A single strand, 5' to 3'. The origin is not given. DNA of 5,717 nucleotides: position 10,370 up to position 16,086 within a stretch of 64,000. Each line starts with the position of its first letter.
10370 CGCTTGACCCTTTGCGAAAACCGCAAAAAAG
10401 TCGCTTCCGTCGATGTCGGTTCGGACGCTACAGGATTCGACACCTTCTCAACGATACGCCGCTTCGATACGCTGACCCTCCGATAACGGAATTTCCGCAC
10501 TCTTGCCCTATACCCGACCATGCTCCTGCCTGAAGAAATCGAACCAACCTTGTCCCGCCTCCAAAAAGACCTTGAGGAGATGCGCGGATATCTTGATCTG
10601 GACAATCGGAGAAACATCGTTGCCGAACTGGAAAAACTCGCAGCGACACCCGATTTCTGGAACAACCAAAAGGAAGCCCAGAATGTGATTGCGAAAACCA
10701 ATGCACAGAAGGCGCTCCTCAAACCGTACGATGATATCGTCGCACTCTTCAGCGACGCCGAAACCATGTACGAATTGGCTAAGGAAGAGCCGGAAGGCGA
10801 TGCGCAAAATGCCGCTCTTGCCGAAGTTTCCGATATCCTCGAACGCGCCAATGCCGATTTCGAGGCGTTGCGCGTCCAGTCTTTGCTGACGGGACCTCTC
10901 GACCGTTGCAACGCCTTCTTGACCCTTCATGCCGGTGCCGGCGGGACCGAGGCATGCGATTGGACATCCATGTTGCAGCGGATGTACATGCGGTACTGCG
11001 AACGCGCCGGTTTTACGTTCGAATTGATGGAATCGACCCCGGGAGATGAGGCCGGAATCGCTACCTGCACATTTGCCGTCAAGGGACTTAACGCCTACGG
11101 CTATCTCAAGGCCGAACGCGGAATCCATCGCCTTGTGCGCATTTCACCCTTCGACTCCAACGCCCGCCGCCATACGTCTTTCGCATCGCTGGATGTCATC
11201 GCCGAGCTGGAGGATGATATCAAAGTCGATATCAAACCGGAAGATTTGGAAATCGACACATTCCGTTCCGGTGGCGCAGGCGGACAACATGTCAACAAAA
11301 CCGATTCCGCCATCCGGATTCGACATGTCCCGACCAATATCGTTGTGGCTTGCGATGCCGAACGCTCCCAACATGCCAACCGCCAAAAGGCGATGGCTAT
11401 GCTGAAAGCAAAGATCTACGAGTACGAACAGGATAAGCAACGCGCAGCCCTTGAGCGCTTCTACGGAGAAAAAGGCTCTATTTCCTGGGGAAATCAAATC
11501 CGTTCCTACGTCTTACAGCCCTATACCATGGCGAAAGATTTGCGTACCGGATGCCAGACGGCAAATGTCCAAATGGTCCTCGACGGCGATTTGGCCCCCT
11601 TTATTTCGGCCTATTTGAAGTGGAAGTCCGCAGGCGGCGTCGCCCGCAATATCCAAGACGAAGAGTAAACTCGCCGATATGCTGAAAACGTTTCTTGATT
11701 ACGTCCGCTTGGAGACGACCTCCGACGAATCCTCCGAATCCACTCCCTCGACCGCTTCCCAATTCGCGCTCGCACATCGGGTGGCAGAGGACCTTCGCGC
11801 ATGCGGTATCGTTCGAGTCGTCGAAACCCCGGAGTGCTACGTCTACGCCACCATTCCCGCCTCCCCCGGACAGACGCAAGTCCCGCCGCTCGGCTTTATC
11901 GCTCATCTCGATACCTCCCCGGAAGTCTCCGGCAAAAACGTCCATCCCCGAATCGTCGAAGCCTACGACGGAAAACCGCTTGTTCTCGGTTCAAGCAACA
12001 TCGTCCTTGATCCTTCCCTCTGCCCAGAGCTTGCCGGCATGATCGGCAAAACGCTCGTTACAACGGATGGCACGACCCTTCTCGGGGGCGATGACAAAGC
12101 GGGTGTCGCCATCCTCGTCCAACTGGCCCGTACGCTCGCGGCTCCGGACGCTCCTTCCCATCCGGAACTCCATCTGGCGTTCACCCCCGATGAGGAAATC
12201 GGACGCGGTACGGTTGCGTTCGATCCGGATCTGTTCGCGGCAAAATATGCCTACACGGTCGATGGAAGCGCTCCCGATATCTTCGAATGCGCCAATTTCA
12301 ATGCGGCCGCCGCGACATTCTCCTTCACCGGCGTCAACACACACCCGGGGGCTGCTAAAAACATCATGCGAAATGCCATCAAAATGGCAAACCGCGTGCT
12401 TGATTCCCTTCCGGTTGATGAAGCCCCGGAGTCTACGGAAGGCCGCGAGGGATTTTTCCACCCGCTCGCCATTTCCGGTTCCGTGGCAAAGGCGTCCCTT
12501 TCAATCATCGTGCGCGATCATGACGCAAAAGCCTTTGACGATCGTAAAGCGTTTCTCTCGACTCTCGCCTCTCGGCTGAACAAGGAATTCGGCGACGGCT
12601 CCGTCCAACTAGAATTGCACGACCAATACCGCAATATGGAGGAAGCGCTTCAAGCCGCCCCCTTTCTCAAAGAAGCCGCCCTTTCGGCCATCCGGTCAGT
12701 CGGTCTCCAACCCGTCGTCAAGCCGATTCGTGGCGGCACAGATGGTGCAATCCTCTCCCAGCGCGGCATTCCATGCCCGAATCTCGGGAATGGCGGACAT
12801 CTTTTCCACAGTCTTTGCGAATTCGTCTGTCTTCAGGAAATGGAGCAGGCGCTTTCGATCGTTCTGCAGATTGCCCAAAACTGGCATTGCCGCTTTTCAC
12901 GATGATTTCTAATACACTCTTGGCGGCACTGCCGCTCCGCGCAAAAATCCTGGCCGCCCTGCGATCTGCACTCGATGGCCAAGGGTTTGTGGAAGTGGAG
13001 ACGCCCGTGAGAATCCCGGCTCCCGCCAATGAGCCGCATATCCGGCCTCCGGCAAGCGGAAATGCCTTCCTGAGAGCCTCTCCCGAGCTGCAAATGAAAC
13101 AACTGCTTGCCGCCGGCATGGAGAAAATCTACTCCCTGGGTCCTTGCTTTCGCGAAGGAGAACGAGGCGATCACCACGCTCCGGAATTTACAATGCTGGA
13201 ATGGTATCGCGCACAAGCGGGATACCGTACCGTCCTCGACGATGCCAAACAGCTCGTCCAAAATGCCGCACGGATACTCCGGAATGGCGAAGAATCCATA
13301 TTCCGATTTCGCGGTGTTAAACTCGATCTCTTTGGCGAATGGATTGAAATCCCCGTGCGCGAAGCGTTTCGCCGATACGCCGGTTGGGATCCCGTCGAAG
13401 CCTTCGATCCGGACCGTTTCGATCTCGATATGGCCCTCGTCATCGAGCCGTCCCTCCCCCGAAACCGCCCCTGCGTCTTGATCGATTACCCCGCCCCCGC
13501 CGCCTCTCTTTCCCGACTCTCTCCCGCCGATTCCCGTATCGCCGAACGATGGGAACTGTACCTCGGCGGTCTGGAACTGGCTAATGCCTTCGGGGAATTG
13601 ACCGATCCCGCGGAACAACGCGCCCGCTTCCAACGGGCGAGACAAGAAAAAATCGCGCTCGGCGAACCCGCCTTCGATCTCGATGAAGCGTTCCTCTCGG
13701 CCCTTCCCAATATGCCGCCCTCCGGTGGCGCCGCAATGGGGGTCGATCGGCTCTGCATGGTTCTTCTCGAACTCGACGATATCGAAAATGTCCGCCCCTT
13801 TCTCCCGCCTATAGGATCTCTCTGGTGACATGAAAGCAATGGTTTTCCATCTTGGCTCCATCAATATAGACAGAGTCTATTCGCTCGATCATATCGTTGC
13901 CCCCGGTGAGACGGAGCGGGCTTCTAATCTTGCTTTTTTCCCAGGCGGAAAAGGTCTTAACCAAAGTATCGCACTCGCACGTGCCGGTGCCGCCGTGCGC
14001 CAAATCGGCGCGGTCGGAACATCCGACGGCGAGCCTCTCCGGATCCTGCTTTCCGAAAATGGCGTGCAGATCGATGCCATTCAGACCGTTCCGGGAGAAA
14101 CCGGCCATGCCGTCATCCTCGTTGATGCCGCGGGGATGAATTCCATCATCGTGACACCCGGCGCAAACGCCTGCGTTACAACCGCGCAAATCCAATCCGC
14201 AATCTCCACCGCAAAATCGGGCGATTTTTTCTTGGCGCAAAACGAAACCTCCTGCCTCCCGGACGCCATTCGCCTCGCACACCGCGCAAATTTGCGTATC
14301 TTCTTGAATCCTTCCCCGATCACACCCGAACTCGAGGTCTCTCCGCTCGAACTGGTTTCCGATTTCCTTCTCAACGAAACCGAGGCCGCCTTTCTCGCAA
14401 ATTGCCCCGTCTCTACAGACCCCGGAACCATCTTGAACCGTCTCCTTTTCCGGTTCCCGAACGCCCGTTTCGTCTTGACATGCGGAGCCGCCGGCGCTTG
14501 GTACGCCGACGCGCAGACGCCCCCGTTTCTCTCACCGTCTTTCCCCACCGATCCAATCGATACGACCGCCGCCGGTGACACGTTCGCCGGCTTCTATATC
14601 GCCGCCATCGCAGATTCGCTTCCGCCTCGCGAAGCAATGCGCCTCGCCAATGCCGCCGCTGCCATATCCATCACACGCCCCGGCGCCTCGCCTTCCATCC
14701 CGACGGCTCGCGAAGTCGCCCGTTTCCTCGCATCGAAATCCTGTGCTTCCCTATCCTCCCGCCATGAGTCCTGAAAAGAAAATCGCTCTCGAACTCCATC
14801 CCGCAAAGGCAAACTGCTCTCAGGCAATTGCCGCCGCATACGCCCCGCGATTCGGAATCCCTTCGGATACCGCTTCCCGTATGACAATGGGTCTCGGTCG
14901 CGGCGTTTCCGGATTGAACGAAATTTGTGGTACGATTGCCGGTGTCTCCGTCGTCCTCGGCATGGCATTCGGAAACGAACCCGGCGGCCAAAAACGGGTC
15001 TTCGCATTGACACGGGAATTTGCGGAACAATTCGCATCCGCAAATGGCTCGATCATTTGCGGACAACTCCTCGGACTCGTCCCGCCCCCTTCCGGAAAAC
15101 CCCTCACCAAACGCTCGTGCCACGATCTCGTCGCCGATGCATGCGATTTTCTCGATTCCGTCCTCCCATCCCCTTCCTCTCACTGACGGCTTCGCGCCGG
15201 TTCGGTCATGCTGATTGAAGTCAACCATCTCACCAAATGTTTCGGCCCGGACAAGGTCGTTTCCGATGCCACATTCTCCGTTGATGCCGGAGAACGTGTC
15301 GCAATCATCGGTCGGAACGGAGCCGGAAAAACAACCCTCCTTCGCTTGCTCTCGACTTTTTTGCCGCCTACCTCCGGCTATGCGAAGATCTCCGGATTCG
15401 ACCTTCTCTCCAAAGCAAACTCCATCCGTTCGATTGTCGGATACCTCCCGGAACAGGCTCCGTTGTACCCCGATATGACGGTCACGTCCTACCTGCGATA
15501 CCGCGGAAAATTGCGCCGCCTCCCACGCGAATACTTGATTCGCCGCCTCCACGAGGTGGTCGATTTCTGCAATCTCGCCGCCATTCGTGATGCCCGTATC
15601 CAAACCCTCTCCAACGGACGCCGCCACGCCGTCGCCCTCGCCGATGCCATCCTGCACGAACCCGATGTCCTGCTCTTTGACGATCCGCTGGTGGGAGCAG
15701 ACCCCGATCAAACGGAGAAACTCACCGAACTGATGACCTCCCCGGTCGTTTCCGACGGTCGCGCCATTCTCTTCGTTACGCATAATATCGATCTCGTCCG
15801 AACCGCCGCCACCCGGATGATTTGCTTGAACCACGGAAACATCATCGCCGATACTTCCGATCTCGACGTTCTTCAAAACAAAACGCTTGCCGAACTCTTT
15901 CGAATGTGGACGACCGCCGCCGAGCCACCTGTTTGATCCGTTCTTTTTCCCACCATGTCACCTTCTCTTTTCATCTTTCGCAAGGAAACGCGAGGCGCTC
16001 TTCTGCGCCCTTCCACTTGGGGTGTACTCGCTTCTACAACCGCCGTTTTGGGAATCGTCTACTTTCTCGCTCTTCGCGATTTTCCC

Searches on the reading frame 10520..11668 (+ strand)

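Call 17: search_protein_families(library=pfam, proteins=[window:10520-11668:+], max_evalue=0.001)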
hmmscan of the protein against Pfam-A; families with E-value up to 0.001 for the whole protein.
window:10520-11668:+ (382 aa): 2 families
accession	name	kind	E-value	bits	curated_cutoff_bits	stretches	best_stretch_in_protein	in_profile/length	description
PF03462.23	PCRF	-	4.2e-52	177.2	24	1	34-223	5-193/194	PCRF domain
PF00472.26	RF-1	-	4.2e-41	140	35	1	232-342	1-116/116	RF-1 domain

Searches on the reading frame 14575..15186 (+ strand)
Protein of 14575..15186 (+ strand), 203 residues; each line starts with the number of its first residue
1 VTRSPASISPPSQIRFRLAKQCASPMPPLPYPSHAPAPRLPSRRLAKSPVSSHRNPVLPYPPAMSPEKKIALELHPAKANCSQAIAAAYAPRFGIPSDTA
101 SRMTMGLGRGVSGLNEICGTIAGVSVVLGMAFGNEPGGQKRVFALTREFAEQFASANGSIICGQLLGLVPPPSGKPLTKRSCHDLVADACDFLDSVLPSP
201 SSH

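Call 16: search_protein_families(library=pfam, proteins=[window:14575-15186:+], max_evalue=0.001)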
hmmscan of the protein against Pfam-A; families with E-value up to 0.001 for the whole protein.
window:14575-15186:+ (203 aa): 1 family
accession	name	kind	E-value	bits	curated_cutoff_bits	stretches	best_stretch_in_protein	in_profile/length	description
PF09719.15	C_GCAxxG_C_C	-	5.9e-26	91.3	27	1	80-194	2-116/118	Putative redox-active protein (C_GCAxxG_C_C)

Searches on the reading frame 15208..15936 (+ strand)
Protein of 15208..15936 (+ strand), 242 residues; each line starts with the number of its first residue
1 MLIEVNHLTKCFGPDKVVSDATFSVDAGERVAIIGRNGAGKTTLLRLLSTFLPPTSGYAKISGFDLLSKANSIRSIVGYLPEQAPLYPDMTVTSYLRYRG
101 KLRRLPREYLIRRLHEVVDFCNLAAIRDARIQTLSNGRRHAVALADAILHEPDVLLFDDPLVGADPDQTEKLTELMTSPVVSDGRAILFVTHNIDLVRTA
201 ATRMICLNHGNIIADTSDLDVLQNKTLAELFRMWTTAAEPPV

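Call 16: search_protein_families(library=pfam, proteins=[window:15208-15936:+], max_evalue=0.001)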
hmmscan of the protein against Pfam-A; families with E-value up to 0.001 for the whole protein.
window:15208-15936:+ (242 aa): 3 families
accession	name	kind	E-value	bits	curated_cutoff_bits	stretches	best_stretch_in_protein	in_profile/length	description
PF00005.33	ABC_tran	-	1.5e-26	94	25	1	19-161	2-136/137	ABC transporter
PF13304.12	AAA_21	-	1.1e-09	39.3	27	1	32-53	3-27/304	AAA domain, putative AbiEii toxin, Type IV TA system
PF13555.12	AAA_29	-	0.00093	19.3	27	0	21-55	15-49/61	P-loop containing region of AAA domain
